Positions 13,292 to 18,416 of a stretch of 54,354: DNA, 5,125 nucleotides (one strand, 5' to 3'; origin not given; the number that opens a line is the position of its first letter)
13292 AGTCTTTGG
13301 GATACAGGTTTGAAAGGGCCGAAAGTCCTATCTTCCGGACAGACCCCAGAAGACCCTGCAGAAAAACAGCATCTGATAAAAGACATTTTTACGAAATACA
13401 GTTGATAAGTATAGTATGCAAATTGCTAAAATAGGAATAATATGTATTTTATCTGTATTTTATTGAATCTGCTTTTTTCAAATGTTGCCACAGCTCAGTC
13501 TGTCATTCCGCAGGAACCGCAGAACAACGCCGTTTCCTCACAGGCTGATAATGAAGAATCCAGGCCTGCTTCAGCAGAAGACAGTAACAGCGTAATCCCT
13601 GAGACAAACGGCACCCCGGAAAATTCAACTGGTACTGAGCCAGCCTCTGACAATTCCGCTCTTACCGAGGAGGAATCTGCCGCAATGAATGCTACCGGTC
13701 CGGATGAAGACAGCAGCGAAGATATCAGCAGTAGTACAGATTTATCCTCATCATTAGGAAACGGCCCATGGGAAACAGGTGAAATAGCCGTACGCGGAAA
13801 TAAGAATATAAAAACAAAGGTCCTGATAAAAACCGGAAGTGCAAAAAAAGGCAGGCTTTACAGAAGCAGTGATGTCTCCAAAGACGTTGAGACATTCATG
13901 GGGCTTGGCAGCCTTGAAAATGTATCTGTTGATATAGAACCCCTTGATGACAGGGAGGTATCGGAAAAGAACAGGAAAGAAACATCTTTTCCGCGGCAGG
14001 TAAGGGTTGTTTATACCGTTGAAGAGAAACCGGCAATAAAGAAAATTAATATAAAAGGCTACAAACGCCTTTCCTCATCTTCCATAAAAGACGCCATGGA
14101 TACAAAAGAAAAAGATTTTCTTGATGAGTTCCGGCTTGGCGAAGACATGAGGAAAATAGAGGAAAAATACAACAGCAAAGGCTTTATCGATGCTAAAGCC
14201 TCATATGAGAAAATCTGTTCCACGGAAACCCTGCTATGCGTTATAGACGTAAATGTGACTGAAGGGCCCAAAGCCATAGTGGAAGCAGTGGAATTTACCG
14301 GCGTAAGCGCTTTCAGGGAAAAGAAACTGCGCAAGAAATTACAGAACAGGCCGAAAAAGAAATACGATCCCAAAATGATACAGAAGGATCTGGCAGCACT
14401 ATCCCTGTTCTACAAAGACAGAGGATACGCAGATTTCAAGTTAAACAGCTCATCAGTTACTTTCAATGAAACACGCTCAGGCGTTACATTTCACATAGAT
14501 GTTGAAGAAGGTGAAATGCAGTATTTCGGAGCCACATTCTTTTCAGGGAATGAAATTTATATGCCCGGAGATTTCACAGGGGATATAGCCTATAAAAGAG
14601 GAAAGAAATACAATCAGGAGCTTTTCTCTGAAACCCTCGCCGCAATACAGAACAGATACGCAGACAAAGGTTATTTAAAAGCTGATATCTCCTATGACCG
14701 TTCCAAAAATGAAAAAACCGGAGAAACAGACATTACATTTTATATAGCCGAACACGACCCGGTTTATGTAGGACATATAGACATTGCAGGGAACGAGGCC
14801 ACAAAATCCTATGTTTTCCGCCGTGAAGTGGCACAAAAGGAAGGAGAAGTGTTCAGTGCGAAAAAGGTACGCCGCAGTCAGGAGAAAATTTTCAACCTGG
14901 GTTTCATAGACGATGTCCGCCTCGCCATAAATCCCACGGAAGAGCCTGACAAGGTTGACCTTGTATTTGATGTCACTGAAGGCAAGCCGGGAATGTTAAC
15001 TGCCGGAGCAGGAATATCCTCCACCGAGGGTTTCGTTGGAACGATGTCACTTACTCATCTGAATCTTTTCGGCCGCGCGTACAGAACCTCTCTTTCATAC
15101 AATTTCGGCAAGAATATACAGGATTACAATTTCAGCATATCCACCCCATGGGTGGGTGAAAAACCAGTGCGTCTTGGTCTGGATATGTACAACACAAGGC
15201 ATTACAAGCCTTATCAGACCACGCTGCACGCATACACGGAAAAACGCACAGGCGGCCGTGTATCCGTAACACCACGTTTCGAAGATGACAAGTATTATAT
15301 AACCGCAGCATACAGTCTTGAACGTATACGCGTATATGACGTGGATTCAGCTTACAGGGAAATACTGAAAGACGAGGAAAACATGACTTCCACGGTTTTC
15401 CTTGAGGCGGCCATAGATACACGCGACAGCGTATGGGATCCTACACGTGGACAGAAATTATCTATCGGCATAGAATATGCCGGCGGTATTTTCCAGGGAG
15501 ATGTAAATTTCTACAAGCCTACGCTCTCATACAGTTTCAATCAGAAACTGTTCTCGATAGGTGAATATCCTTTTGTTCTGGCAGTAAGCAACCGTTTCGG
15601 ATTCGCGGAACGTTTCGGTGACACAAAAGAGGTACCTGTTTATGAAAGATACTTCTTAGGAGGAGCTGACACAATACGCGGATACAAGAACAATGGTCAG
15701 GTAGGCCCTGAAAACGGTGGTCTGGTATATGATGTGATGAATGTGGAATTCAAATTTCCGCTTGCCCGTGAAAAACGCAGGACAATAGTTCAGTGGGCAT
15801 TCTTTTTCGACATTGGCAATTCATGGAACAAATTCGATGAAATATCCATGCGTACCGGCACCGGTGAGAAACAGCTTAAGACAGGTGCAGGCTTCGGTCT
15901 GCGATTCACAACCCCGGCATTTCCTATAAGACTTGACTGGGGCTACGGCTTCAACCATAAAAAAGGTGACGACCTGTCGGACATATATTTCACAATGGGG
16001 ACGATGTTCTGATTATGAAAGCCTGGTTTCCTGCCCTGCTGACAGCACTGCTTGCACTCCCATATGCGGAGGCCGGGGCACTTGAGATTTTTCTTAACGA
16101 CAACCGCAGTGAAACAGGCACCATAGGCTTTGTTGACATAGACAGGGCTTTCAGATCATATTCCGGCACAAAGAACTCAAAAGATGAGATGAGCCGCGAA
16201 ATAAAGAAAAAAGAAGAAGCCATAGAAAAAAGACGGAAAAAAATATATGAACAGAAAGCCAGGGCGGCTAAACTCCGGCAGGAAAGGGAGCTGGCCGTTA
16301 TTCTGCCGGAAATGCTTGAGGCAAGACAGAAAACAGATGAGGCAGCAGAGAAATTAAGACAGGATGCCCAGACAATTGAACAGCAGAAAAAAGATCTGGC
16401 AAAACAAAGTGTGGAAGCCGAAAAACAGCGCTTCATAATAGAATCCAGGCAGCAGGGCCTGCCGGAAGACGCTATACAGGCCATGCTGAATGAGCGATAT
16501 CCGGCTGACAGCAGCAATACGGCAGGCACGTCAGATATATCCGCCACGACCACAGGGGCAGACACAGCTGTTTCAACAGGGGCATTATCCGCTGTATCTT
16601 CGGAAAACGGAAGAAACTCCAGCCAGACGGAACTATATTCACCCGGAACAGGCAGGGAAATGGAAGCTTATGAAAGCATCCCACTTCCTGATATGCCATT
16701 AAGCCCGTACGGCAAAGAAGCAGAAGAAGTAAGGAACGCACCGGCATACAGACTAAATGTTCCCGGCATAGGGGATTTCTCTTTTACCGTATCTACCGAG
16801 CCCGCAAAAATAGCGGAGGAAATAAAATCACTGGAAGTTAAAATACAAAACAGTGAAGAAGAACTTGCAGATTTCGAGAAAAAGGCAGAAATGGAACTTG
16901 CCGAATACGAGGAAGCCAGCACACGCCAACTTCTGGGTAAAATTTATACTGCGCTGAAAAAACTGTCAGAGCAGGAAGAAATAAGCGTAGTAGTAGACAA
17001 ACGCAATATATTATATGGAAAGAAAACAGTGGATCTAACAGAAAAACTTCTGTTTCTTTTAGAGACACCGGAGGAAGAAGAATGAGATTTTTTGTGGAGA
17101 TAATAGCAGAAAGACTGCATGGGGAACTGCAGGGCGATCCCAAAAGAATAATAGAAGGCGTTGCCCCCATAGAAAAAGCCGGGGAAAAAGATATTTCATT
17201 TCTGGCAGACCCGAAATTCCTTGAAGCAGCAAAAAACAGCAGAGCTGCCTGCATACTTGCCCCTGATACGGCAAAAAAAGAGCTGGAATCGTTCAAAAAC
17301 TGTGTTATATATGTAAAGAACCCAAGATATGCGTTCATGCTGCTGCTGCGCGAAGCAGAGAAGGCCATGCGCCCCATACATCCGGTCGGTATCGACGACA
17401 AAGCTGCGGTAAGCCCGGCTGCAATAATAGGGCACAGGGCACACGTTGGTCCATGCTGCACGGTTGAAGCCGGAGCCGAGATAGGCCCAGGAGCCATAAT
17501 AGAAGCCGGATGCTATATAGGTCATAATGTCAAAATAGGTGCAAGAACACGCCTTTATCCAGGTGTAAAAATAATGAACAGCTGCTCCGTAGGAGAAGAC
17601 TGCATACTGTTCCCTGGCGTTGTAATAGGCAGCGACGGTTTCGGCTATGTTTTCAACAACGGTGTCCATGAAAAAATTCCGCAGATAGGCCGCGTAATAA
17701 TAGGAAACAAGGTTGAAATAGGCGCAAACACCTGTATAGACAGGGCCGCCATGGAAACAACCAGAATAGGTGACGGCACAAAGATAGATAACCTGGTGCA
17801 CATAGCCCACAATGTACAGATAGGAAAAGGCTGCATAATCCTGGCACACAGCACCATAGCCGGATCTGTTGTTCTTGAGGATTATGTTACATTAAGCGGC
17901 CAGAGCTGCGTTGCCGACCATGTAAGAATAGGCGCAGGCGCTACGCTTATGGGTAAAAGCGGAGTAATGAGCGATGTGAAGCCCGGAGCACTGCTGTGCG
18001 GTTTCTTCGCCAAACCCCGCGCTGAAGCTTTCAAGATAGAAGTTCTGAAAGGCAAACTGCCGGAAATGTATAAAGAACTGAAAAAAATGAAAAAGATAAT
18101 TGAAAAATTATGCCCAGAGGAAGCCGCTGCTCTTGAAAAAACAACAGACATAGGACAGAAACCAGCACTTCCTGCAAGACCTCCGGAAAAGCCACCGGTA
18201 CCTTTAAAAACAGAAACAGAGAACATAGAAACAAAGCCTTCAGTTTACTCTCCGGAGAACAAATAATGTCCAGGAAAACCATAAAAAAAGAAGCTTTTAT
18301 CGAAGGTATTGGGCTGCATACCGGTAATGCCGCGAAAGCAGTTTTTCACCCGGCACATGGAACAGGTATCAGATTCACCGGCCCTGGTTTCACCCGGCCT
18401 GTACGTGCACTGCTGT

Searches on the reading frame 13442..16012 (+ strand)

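Call 65: search_protein_families(library=pfam, proteins=[window:13442-16012:+], max_evalue=0.01)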
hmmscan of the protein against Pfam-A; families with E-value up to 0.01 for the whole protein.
window:13442-16012:+ (856 aa): 4 families
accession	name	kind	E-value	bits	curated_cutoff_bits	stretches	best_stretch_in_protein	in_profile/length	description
PF07244.20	POTRA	-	1.5e-58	195.8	21.3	5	441-514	1-79/79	Surface antigen variable number repeat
PF01103.29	Omp85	-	1.3e-53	183.1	24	1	541-856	1-325/325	Omp85 superfamily domain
PF08479.16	POTRA_2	-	3.7e-09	36.7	24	0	280-330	3-53/76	POTRA domain, ShlB-type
PF08478.15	POTRA_1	-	0.0021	18.7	23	0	199-231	3-35/69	POTRA domain, FtsQ-type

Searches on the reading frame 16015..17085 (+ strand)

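Call 65: search_protein_families(library=pfam, proteins=[window:16015-17085:+], max_evalue=0.01)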
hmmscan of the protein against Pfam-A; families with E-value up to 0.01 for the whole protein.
window:16015-17085:+ (356 aa): 1 family
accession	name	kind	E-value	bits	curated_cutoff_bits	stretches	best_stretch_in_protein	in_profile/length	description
PF03938.19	OmpH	-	7e-14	52.7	32.4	2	269-346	59-138/141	Outer membrane protein (OmpH-like)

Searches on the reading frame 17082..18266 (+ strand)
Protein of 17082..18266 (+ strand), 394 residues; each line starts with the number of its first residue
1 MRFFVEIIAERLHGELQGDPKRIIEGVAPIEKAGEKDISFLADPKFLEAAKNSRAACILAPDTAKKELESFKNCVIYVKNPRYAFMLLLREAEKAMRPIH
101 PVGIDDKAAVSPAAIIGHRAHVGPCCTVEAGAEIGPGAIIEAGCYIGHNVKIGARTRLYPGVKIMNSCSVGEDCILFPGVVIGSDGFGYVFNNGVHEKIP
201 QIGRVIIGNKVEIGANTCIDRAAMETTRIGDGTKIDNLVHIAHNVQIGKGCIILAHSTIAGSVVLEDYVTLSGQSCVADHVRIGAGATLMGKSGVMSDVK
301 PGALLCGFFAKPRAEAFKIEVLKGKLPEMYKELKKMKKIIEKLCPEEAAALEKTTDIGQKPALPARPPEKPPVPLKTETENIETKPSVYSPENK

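Call 65: search_protein_families(library=pfam, proteins=[window:17082-18266:+], max_evalue=0.01)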
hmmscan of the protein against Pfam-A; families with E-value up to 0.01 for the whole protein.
window:17082-18266:+ (394 aa): 5 families
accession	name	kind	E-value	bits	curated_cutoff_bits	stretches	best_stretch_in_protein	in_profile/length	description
PF00132.30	Hexapep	-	2.3e-29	100.3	27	4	227-261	2-36/36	Bacterial transferase hexapeptide (six repeats)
PF04613.19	LpxD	-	1.7e-17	63.5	30.8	1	23-90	3-69/70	UDP-3-O-[3-hydroxymyristoyl] glucosamine N-acyltransferase, LpxD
PF25084.1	LbH_EIF2B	-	3e-15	56.5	54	2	204-288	21-104/105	EIF2B subunit epsilon LbH domain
PF14602.12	Hexapep_2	-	1.4e-05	25.1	27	1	115-147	3-33/34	Hexapeptide repeat of succinyl-transferase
PF24894.1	Hexapep_GlmU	-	0.00066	20.2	23.3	0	155-225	34-95/104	GlmU-like, C-terminal hexapeptide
